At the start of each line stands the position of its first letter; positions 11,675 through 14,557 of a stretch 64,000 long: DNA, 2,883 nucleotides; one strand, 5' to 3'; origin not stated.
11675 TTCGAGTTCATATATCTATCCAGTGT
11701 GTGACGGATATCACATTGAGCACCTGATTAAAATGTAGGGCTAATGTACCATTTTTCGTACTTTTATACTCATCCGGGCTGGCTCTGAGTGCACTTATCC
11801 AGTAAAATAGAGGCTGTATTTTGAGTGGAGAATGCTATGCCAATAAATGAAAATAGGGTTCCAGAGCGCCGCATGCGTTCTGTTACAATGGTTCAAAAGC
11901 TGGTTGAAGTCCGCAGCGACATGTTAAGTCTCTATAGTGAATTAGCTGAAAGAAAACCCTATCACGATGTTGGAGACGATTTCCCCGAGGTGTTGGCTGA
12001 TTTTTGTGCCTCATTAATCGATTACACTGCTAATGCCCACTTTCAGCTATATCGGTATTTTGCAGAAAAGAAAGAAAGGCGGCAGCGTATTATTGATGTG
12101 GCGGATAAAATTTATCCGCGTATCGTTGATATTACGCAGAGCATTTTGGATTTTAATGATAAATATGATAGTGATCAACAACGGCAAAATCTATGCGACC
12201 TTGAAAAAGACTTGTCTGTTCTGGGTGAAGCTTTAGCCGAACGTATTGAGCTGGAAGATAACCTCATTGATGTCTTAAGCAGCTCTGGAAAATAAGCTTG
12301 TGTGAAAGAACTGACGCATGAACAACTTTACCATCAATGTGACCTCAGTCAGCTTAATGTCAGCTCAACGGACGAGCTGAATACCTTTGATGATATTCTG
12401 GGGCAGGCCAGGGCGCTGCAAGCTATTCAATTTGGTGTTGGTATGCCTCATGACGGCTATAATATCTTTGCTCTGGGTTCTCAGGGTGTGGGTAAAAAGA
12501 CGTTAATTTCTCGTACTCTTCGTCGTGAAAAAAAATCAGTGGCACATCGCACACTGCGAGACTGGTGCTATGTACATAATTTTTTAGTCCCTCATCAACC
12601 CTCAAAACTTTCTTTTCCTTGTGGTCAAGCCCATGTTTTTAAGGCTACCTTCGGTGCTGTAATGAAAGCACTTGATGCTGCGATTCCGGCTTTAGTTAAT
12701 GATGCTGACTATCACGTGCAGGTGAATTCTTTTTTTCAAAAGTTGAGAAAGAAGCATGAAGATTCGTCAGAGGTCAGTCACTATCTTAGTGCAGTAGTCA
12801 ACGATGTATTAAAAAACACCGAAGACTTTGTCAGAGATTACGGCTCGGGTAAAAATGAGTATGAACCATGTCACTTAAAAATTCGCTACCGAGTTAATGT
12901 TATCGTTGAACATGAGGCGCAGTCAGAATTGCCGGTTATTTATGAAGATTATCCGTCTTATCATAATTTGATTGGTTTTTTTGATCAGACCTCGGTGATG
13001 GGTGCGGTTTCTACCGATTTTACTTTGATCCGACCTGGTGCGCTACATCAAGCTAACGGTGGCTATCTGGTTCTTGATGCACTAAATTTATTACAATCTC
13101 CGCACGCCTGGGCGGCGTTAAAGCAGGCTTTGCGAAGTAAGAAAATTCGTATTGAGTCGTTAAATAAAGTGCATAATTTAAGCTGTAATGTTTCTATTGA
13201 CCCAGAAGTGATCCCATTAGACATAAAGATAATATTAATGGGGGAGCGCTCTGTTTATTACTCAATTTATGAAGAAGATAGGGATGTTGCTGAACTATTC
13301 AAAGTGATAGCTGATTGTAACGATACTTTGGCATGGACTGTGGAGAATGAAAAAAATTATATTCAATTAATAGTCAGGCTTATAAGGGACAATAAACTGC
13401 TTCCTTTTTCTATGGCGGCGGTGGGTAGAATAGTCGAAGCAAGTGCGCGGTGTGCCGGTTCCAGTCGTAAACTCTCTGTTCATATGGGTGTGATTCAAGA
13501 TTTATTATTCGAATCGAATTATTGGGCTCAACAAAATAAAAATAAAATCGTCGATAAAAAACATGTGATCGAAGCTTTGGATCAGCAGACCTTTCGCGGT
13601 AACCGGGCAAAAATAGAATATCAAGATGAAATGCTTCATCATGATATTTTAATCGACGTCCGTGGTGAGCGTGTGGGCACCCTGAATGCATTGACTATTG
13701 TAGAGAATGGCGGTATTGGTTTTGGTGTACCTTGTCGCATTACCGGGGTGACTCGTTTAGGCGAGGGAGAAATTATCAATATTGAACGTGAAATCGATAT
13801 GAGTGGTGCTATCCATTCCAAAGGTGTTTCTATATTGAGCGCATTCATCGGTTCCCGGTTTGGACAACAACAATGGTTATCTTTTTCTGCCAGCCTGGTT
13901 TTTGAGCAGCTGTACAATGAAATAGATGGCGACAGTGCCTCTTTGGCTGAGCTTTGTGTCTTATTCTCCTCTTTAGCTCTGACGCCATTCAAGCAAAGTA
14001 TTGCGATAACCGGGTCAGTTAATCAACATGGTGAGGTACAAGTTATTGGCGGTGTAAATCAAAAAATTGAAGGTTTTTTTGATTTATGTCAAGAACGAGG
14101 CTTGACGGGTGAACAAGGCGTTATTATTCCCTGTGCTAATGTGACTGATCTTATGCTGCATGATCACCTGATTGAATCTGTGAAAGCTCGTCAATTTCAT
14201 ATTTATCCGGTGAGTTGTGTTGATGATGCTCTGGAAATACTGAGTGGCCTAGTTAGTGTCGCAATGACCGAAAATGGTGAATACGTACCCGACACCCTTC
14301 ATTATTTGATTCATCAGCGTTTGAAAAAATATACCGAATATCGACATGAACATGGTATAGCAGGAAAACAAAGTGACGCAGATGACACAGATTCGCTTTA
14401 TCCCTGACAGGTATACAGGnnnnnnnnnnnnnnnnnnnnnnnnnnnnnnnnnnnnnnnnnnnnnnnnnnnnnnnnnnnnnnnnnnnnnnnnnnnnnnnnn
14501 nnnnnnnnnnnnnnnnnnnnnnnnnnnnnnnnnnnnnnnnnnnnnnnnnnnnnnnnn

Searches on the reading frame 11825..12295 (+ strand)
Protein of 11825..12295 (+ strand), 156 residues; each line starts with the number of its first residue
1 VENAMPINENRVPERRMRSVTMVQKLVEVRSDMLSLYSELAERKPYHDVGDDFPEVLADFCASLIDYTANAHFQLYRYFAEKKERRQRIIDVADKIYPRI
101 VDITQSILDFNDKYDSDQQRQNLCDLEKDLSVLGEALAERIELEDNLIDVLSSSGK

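Call 3: search_protein_families(library=pfam, proteins=[window:11825-12295:+], max_evalue=1)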
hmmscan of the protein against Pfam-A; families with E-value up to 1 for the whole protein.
window:11825-12295:+ (156 aa): 5 families
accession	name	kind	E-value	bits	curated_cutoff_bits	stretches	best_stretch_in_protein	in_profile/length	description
PF04353.18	Rsd_AlgQ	-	1.8e-33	116.1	35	1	10-151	6-149/150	Regulator of RNA polymerase sigma(70) subunit, Rsd/AlgQ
PF19111.5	DUF5798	-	0.013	16.1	27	1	84-142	8-67/89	Family of unknown function (DUF5798)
PF10303.14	DUF2408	-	0.031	15.3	25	0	92-139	7-54/130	Protein of unknown function (DUF2408)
PF01814.28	Hemerythrin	-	0.062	14.2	25.3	1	34-147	17-122/127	Hemerythrin HHE cation binding domain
PF14350.11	Beta_protein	-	0.13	12.2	27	1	34-98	223-296/342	Beta protein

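Call 4: search_protein_families(library=ncbifam, proteins=[window:11825-12295:+], max_evalue=1)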
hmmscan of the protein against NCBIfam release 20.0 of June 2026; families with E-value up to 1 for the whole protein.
window:11825-12295:+ (156 aa): 1 family
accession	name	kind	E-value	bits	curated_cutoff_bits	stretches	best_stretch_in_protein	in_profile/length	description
NF008723.0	PRK11718.1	equivalog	1.2e-31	109.8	139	1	12-154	8-153/161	sigma D regulator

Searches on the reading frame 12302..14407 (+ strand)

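Call 3: search_protein_families(library=pfam, proteins=[window:12302-14407:+], max_evalue=1)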
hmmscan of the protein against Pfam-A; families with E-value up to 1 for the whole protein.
window:12302-14407:+ (701 aa): 6 families
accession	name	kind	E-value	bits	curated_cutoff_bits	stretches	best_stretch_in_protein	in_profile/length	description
PF13654.12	AAA_32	-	3.3e-46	157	21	1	210-338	3-131/133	LonB-like, AAA domain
PF20436.4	LonB_AAA-LID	-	5e-20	71.8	22.4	1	368-432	1-65/65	Archaeal LonB, AAA+ ATPase LID domain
PF20437.3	LonC_helical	-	3e-09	37.1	24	1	87-115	1-29/34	Lon-like LonC helical domain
PF05362.19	Lon_C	-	1e-06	28.9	21.1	1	542-646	108-201/205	Lon protease (S16) C-terminal proteolytic domain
PF01078.27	Mg_chelatase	-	0.0015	18.4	20.3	1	242-293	96-146/207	Magnesium chelatase, subunit ChlI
PF24659.1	DUF7648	-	0.05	14.3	27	1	141-174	25-57/63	Domain of unknown function (DUF7648)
